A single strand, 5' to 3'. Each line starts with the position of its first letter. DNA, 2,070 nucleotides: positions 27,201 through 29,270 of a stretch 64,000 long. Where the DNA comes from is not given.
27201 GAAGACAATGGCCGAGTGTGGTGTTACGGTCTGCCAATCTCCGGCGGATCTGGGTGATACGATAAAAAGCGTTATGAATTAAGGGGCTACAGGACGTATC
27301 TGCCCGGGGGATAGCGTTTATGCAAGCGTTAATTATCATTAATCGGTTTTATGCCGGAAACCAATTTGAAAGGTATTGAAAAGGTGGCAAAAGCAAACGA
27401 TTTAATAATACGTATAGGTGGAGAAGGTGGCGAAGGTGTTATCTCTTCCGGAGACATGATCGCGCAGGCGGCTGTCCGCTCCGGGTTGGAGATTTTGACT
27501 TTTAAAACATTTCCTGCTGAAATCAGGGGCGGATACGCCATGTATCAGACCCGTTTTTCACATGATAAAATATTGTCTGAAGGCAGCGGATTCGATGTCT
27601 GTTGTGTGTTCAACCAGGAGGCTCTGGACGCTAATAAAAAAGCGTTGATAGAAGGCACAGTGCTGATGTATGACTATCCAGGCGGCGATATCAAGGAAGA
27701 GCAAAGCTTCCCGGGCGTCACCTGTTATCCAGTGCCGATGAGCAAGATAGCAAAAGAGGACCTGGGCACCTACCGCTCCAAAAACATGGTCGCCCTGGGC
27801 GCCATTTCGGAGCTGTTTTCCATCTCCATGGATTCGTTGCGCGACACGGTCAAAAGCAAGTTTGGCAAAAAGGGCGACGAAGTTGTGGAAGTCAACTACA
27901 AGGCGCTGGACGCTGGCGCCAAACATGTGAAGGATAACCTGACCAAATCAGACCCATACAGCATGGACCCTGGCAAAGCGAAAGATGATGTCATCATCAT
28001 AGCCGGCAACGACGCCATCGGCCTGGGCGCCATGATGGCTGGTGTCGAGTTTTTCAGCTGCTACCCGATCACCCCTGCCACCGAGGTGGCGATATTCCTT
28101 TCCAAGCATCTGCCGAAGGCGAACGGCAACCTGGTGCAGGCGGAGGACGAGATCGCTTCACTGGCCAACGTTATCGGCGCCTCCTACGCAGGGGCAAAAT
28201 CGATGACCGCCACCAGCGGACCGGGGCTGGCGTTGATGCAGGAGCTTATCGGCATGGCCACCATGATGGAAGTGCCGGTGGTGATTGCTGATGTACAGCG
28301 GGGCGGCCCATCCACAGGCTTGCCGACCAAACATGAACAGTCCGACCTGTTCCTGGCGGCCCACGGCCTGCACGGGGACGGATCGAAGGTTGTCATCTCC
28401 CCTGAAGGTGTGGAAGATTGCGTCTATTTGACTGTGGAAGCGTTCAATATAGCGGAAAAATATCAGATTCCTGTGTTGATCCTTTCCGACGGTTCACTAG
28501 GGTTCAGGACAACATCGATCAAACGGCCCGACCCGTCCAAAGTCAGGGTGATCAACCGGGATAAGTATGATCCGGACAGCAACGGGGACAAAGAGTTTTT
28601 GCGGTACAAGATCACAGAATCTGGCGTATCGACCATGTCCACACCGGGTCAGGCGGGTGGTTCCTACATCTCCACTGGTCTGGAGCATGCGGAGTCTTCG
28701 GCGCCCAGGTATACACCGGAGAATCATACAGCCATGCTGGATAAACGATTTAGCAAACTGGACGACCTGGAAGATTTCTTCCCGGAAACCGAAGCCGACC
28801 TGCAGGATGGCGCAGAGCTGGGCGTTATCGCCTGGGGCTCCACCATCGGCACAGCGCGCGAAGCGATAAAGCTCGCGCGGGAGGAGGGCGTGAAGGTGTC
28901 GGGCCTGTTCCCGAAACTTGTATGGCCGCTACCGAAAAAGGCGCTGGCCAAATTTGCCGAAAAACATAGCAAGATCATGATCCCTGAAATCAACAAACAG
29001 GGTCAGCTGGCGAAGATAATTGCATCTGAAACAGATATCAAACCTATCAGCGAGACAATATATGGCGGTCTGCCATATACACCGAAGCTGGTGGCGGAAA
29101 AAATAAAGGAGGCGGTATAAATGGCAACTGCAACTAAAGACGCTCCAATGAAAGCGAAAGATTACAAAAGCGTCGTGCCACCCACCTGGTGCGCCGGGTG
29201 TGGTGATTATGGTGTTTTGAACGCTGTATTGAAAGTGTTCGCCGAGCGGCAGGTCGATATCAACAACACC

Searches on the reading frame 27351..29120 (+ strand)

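Call 38: search_protein_families(library=pfam, proteins=[window:27351-29120:+], max_evalue=0.00001)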
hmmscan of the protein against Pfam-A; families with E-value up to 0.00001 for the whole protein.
window:27351-29120:+ (589 aa): 4 families
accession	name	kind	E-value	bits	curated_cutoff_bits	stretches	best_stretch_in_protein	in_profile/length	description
PF01855.24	POR_N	-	2e-57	195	27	1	226-463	2-229/231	Pyruvate flavodoxin/ferredoxin oxidoreductase, thiamine diP-bdg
PF01558.24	POR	-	3.1e-36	125.6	27.4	1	26-190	1-172/173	Pyruvate ferredoxin/flavodoxin oxidoreductase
PF17147.9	PFOR_II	-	2.1e-12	47.7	27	1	488-569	1-88/102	Pyruvate:ferredoxin oxidoreductase core domain II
PF02780.25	Transketolase_C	-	9.8e-06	25.9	25.9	0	485-546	7-68/124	Transketolase, C-terminal domain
